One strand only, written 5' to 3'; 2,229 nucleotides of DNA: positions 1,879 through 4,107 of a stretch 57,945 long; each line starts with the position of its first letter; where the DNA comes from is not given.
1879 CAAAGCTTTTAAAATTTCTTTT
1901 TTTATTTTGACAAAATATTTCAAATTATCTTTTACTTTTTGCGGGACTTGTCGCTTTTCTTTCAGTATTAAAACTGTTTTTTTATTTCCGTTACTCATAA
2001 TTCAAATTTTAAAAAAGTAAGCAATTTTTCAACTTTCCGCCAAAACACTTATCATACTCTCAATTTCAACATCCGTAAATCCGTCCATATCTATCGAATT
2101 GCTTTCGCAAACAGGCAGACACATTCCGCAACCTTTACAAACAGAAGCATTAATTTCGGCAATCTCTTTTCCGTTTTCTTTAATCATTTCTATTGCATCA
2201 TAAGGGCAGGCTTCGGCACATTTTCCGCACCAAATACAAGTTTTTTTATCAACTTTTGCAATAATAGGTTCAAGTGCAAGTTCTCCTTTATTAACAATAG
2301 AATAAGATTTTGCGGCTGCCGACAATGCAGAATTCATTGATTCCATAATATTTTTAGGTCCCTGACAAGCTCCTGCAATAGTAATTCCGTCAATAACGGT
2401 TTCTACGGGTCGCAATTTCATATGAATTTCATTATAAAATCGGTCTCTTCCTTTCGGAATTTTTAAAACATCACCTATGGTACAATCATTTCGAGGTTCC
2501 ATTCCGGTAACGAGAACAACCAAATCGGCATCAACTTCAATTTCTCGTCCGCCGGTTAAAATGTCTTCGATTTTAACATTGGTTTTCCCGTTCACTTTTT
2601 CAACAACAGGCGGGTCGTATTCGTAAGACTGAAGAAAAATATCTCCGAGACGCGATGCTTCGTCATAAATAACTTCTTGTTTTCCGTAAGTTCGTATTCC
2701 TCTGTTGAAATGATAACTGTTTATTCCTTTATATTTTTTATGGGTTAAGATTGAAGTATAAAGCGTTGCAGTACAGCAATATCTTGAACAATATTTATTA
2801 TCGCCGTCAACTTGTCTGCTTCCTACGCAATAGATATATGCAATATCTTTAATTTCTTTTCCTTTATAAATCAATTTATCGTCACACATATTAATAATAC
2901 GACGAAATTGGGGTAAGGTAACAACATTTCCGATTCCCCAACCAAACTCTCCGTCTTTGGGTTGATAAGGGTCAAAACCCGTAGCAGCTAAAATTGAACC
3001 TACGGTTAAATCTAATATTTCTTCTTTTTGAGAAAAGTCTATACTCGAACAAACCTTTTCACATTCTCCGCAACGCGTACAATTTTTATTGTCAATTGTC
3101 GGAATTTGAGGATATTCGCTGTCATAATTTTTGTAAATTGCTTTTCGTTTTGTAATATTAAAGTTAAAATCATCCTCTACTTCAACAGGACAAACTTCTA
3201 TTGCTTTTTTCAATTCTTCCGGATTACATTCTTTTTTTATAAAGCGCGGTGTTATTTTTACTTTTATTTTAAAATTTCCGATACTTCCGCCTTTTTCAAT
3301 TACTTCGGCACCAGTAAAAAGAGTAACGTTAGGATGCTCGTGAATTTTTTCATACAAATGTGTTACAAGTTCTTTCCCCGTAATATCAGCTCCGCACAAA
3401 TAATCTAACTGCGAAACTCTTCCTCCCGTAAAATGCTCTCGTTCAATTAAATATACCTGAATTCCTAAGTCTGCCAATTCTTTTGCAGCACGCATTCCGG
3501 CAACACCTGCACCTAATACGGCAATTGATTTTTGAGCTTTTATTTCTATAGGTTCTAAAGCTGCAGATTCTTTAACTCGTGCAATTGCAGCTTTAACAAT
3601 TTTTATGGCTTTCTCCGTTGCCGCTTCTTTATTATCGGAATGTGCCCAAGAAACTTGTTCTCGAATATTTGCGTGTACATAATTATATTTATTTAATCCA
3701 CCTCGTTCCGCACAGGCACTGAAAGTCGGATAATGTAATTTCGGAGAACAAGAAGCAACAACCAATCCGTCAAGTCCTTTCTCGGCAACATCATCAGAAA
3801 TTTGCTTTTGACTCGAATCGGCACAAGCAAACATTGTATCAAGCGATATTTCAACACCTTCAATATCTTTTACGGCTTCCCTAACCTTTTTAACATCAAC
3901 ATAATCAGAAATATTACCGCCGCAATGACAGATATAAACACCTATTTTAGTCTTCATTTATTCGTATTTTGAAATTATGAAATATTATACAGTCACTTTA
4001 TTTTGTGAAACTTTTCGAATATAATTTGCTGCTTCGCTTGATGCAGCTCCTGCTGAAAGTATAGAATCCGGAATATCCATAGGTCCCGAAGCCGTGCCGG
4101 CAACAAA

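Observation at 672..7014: Hdr/Qmo-like electron-transfer module wired to a TusA/DsrE sulfur relay, with no HdrB, Apr/Sat or Dsr partner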

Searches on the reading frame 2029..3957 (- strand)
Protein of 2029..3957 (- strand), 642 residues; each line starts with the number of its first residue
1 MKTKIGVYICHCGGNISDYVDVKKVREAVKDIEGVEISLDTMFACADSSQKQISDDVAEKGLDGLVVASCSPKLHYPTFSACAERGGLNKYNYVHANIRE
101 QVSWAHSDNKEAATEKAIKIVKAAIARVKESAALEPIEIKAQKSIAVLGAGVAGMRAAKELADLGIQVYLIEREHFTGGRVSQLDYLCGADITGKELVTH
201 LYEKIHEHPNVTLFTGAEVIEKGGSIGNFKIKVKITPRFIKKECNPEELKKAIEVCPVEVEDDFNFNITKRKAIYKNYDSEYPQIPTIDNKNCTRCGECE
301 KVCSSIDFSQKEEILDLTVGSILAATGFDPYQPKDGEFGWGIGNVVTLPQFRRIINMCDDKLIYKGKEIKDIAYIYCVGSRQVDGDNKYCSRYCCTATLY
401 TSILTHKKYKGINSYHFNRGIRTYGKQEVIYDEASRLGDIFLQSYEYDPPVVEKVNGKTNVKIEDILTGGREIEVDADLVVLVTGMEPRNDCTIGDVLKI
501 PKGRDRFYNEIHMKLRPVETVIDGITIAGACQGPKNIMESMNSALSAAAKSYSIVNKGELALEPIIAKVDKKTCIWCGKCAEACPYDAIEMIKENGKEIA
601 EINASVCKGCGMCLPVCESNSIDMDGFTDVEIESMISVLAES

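Call 3: search_protein_families(library=pfam, proteins=[window:2029-3957:-], max_evalue=0.01)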
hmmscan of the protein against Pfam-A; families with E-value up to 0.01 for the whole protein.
window:2029-3957:- (642 aa): 24 families
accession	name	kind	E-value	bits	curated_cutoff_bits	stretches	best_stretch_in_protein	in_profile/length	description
PF12837.12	Fer4_6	-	1.5e-11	44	25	3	566-589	1-24/24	4Fe-4S binding domain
PF12838.12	Fer4_7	-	2.4e-11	44.4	27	1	573-620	1-51/52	4Fe-4S dicluster domain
PF00037.32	Fer4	-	2.7e-11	43.2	21.1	3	568-590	2-24/24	4Fe-4S binding domain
PF07992.20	Pyr_redox_2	-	4.5e-11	43.2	26.1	1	144-219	2-75/291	Pyridine nucleotide-disulphide oxidoreductase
PF12797.12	Fer4_2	-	4.6e-11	42.4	24.5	2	569-586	5-22/22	4Fe-4S binding domain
PF14697.11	Fer4_21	-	4.7e-11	43.1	35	1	567-624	1-59/59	4Fe-4S dicluster domain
PF13187.11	Fer4_9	-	1.3e-09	38.3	27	3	574-620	2-50/52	4Fe-4S dicluster domain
PF13237.11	Fer4_10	-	5.2e-09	36.3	25.5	1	568-617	3-52/53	4Fe-4S dicluster domain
PF25160.1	LdpA_Fe-S-bd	-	1.1e-06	28.7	27.6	2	601-624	22-45/49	LdpA Fe-S cluster-binding domain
PF13484.11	Fer4_16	-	3.2e-06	28.3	30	1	574-592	2-20/66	4Fe-4S double cluster binding domain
PF13450.12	NAD_binding_8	-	4.2e-06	27.4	21.9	1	147-185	1-39/68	NAD(P)-binding Rossmann-like domain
PF12831.13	FAD_oxidored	-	5.1e-06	26.5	27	1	145-207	2-66/416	FAD dependent oxidoreductase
PF01262.27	AlaDh_PNT_C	-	0.00011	22.1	23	1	143-193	29-77/214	Alanine dehydrogenase/PNT, C-terminal domain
PF00890.30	FAD_binding_2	-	0.00013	21.8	20.4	1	145-179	2-36/414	FAD binding domain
PF13183.11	Fer4_8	-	0.00016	22.5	27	1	254-304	13-65/68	4Fe-4S dicluster domain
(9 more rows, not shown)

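Call 4: search_protein_families(library=ncbifam, proteins=[window:2029-3957:-], max_evalue=0.01)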
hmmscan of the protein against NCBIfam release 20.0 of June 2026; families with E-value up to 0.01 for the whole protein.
window:2029-3957:- (642 aa): 135 families (the best 25 are shown)
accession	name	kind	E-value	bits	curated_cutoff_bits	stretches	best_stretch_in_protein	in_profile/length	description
NF040770.1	hetero_SS_HdrA2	exception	2e-164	548.7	1100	1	4-641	1-642/777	CoB-CoM heterodisulfide reductase HdrA2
NF041778.1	hetero_SS_HdrA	equivalog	9.9e-131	437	1400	1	3-640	6-651/771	ferredoxin:CoB-CoM heterodisulfide reductase subunit HdrA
NF041891.1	hdrA_Methbact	equivalog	2.2e-127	426.3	1300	1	4-638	2-634/762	ferredoxin:CoB-CoM heterodisulfide reductase subunit HdrA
TIGR02936.1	fdxN_nitrog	equivalog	2.9e-10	40.2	80.55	1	565-597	14-48/91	ferredoxin III, nif-specific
NF042909.1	FMH_DH_FwdF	exception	4e-10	39.3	375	1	568-625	221-277/336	tungsten-dependent formylmethanofuran dehydrogenase subunit FwdF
NF010590.0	PRK13984.1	equivalog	8.4e-10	37.4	946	2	570-624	48-110/611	putative oxidoreductase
TIGR01944.1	rnfB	subfamily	1.1e-09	38.1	68.7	1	531-627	74-165/190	RnfABCDGE type electron transport complex subunit B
NF009410.0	PRK12771.1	subfamily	1.2e-09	37.3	516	2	573-624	513-562/566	NAD(P)-binding protein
NF003475.0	PRK05113.1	equivalog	3.7e-09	36.7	203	1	519-626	62-164/190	electron transport complex subunit RsxB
NF006446.0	PRK08764.1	equivalog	5e-09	36.2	220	1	539-624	55-135/139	Rnf electron transport complex subunit RnfB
NF005504.0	PRK07118.1-3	equivalog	5.1e-09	35.9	437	1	521-624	169-267/293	Fe-S cluster domain-containing protein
TIGR03997.1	mycofact_OYE_2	equivalog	5.2e-09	35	793.15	1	128-219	367-454/645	mycofactocin system FadH/OYE family oxidoreductase 2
NF005415.0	PRK06991.1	equivalog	5.7e-09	36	281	1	565-629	78-139/284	electron transport complex subunit RsxB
TIGR02700.1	flavo_MJ0208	hypoth_equivalog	7.7e-09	35.1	251.35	1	568-624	144-196/234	dihydromethanopterin reductase (acceptor)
TIGR01971.1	NuoI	subfamily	9.3e-09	34.9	113.05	2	568-594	77-103/121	NADH-quinone oxidoreductase, chain I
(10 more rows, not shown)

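Call 21: search_solved_structures(query=window:2029-3957:-, max_evalue=0.001)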
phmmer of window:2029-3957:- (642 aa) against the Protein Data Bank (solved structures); distinct sequences matched with E-value up to 0.001: 82 (the best 60 are shown).
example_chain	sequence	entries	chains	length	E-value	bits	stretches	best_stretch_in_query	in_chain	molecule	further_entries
5odc_A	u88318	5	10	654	1.6e-136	459.3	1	3-636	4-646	Heterodisulfide reductase, subunit A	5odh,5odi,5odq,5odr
8rvu_a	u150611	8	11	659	7.3e-126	424.1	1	3-636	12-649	H(2):CoB-CoM heterodisulfide,ferredoxin reductase subunit A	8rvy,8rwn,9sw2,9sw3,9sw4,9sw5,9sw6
8rvv_A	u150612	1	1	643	1.1e-125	423.5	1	4-636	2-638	H(2):CoB-CoM heterodisulfide,ferredoxin reductase subunit A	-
9sfi_A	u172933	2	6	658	1.1e-118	400.4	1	3-637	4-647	CoB--CoM heterodisulfide reductase iron-sulfur subunit A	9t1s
7bkb_A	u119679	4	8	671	3.7e-106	359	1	3-637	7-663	CoB--CoM heterodisulfide reductase iron-sulfur subunit A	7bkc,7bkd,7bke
6tjr_A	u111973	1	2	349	6.1e-17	64.3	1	320-553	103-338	Fumarate reductase/succinate dehydrogenase flavoprotein domain protein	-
9sfi_T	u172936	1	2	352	5.3e-16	61.2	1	567-622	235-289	4Fe-4S ferredoxin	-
5t5i_F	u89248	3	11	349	1.1e-14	56.8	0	568-594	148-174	Tungsten formylmethanofuran dehydrogenase subunit fwdF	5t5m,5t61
9sw6_H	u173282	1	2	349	7.3e-14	54.1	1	568-622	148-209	Tungsten formylmethanofuran dehydrogenase, subunit F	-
9sw6_G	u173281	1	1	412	1.3e-13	53.2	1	568-625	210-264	Polyferredoxin protein MvhB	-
9sfi_O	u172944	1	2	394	1.4e-08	36.7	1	573-629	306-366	Ferredoxin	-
9mqx_B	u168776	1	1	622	3.6e-07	32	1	566-623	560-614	NADH:ubiquinone oxidoreductase, NADH-binding (51 kD) subunit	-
7qv7_D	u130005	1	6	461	1.3e-06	30.2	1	565-622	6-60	Hydrogen dependent carbon dioxide reductase subunit HydA2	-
7m31_A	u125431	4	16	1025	3e-06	29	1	557-618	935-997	Dihydropyrimidine dehydrogenase [NADP(+)]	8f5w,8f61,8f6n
1h7x_A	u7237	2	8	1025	3e-06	29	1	557-618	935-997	DIHYDROPYRIMIDINE DEHYDROGENASE | Dihydropyrimidine dehydrogenase [NADP(+)]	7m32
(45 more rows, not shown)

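Call 43: search_solved_structures(query=window:2029-3957:-, max_evalue=1e-100, show_alignments=1)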
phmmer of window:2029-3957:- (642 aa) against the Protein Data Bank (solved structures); distinct sequences matched with E-value up to 1e-100: 5.
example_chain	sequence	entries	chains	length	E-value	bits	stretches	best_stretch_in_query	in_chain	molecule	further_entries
5odc_A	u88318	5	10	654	1.6e-136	459.3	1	3-636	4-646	Heterodisulfide reductase, subunit A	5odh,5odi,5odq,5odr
8rvu_a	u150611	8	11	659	7.3e-126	424.1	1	3-636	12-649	H(2):CoB-CoM heterodisulfide,ferredoxin reductase subunit A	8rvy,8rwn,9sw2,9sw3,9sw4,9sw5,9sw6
8rvv_A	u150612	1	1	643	1.1e-125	423.5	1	4-636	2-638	H(2):CoB-CoM heterodisulfide,ferredoxin reductase subunit A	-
9sfi_A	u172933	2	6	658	1.1e-118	400.4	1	3-637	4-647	CoB--CoM heterodisulfide reductase iron-sulfur subunit A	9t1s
7bkb_A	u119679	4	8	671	3.7e-106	359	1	3-637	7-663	CoB--CoM heterodisulfide reductase iron-sulfur subunit A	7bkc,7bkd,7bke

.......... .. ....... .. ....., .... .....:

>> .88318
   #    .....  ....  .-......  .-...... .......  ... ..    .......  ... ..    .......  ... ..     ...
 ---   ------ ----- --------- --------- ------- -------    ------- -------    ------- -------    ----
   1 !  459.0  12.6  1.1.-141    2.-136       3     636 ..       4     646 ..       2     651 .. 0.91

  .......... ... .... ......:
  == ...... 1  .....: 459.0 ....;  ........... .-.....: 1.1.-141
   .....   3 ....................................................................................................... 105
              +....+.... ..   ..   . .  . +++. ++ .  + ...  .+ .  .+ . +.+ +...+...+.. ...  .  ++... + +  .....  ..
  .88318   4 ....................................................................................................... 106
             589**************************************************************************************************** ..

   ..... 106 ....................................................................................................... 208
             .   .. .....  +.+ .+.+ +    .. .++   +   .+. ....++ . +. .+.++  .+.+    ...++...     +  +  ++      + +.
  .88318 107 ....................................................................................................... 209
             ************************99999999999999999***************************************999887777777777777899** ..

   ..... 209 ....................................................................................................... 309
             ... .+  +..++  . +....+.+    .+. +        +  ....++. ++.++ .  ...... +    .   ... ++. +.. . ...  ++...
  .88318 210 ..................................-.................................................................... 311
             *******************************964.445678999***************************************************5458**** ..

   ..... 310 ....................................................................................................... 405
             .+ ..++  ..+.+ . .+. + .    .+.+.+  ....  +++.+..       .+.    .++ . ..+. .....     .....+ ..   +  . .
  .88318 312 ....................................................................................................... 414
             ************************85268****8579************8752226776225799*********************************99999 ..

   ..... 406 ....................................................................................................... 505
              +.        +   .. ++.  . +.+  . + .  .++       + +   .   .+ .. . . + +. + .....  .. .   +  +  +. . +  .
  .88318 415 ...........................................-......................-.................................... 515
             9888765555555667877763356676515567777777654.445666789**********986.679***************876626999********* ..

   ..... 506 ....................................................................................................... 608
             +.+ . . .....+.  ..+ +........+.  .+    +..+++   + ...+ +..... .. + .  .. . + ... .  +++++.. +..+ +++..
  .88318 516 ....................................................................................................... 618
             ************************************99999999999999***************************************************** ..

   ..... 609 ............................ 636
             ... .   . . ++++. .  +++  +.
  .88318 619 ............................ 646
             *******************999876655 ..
